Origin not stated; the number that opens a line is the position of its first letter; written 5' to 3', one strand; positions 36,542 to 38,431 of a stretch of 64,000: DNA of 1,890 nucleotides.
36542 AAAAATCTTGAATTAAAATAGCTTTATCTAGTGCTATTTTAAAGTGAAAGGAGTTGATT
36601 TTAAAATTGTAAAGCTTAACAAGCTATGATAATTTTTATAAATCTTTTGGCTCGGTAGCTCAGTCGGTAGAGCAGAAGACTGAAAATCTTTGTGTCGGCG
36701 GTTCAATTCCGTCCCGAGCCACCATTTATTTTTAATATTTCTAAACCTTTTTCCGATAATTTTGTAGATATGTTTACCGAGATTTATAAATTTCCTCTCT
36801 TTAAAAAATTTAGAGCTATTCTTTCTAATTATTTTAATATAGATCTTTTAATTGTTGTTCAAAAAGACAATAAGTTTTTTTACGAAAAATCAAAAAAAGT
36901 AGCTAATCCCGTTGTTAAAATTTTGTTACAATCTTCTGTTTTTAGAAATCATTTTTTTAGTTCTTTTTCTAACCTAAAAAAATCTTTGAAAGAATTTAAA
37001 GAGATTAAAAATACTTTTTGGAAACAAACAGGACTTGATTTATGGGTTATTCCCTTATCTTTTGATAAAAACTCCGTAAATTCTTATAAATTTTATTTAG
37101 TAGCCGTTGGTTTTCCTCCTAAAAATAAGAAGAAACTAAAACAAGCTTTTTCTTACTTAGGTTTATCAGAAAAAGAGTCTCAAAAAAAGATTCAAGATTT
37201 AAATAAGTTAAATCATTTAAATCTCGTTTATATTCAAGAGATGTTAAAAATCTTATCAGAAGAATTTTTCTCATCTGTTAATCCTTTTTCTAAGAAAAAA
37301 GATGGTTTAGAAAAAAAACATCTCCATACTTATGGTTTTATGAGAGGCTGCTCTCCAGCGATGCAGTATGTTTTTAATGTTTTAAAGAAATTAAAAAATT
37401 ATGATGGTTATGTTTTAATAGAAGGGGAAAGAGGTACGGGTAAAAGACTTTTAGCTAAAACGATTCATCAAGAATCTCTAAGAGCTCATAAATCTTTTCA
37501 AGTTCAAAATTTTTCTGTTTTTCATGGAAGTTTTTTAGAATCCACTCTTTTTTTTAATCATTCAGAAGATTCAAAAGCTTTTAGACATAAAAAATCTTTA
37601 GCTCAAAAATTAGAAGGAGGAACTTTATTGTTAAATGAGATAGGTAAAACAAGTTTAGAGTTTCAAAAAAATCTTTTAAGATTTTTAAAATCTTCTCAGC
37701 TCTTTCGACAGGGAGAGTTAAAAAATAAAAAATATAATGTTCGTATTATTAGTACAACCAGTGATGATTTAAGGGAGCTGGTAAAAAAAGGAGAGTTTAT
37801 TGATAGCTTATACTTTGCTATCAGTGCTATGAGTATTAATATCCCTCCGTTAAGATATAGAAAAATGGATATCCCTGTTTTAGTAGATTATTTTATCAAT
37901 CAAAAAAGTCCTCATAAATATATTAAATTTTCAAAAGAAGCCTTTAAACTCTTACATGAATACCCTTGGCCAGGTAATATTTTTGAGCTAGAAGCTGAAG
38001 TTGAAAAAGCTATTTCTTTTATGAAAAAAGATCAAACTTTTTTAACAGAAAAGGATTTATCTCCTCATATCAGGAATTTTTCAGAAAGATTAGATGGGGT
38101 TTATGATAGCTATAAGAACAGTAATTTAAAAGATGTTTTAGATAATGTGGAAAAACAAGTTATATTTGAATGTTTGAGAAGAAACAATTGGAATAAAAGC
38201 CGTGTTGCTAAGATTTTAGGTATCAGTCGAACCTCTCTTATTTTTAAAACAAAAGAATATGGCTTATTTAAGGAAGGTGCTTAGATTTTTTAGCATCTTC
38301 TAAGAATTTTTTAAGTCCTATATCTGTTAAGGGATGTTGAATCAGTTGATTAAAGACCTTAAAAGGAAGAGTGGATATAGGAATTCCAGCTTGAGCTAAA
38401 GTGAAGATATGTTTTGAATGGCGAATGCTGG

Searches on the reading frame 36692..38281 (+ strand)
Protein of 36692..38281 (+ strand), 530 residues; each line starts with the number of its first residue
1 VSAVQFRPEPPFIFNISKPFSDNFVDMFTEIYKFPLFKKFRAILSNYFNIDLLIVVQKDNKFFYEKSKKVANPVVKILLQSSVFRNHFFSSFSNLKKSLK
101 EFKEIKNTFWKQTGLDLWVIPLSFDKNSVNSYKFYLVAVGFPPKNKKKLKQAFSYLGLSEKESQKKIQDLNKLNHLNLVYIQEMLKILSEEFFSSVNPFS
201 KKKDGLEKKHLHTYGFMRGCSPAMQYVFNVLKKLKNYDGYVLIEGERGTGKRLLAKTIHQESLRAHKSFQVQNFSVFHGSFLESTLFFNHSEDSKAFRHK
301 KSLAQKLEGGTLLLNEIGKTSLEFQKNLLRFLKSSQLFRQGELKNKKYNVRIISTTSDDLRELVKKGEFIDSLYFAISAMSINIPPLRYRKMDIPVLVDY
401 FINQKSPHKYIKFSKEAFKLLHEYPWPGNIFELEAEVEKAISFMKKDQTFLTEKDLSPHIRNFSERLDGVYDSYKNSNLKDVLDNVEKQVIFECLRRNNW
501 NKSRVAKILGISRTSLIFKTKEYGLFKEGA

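Call 3: search_protein_families(library=pfam, proteins=[window:36692-38281:+], max_evalue=1)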
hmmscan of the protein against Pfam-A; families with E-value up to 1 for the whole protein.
window:36692-38281:+ (530 aa): 9 families
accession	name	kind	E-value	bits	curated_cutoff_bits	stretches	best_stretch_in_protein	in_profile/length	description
PF00158.32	Sigma54_activat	-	1.8e-35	122.5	20.2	1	219-382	3-167/168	Sigma-54 interaction domain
PF14532.12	Sigma54_activ_2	-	6.2e-22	78.8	25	1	219-387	2-138/138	Sigma-54 interaction domain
PF25601.1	AAA_lid_14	-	3.3e-15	56.1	27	1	388-464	1-78/87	AAA+ ATPase lid domain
PF02954.25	HTH_8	-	1.1e-11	44.7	22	1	483-523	2-42/42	Bacterial regulatory protein, Fis family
PF18024.7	HTH_50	-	0.00014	21.9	27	1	478-525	3-49/50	Helix-turn-helix domain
PF07728.20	AAA_5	-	0.0012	19.3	22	1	241-356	2-121/139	AAA domain (dynein-related subfamily)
PF20720.3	nSTAND3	-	0.037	14.2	27.2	1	231-273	11-53/155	Novel STAND NTPase 3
PF00004.35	AAA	-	0.053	14.4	21.2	1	241-332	1-92/131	ATPase family associated with various cellular activities (AAA)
PF13191.12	AAA_16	-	0.077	13.9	32.6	1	231-274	16-60/167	AAA ATPase domain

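Call 4: search_protein_families(library=ncbifam, proteins=[window:36692-38281:+], max_evalue=1)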
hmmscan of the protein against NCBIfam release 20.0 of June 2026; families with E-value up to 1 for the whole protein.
window:36692-38281:+ (530 aa): 28 families (the best 25 are shown)
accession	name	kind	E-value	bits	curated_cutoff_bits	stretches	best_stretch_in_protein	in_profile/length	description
NF008469.0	PRK11361.1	equivalog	7e-59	199.7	714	1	219-525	147-456/461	acetoacetate metabolism transcriptional regulator AtoC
NF041552.1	TF_PrdR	equivalog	5.2e-56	190.1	795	1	204-524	256-577/577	sigma-54 dependent transcriptional regulator PrdR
TIGR01817.1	nifA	equivalog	1.1e-55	189.5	528.85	1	207-457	188-439/534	nif-specific transcriptional activator NifA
NF003451.0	PRK05022.1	equivalog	4.7e-53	180.7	476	1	200-522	175-507/512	nitric oxide reductase transcriptional regulator NorR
TIGR02915.1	PEP_resp_reg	equivalog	3.1e-52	177.9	502.6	1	215-518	140-437/445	PEP-CTERM-box response regulator transcription factor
NF008485.2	PRK11388.1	equivalog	4.2e-52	177.3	551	1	209-525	326-637/643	dihydroxyacetone kinase operon transcriptional regulator DhaR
NF008085.0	PRK10820.1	equivalog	1.4e-51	175.7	576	1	212-526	201-513/520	transcriptional regulator TyrR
TIGR01818.1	ntrC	equivalog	5.8e-51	173.7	558.6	1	216-522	135-462/463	nitrogen regulation protein NR(I)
NF051870.1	NAssimRespRegNtrX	equivalog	5.7e-49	167.2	600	1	215-524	139-451/452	nitrogen assimilation response regulator NtrX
NF041906.1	V4R_TF_MobR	exception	2.3e-47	161.7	999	1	219-522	236-543/544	phenol degradation transcriptional regulator MobR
NF007689.0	PRK10365.1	equivalog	1.2e-46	159.5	760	1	217-519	141-438/441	sigma-54-dependent response regulator transcription factor ZraR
TIGR02329.1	propionate_PrpR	equivalog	1.2e-46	159.5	499.2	1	212-517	209-521/526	propionate catabolism operon regulatory protein PrpR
TIGR02974.1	phageshock_pspF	equivalog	3.1e-45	154.9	443.55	2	219-465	3-254/336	phage shock protein operon transcriptional activator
NF050807.1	TransRegFlbDCaul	equivalog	3.3e-44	151.5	750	1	222-523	125-438/454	sigma-54-dependent transcriptional regulator FlbD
NF038308.1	RNA_repair_RtcR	equivalog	8.3e-44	150.3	650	1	218-515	183-503/530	RNA repair transcriptional activator RtcR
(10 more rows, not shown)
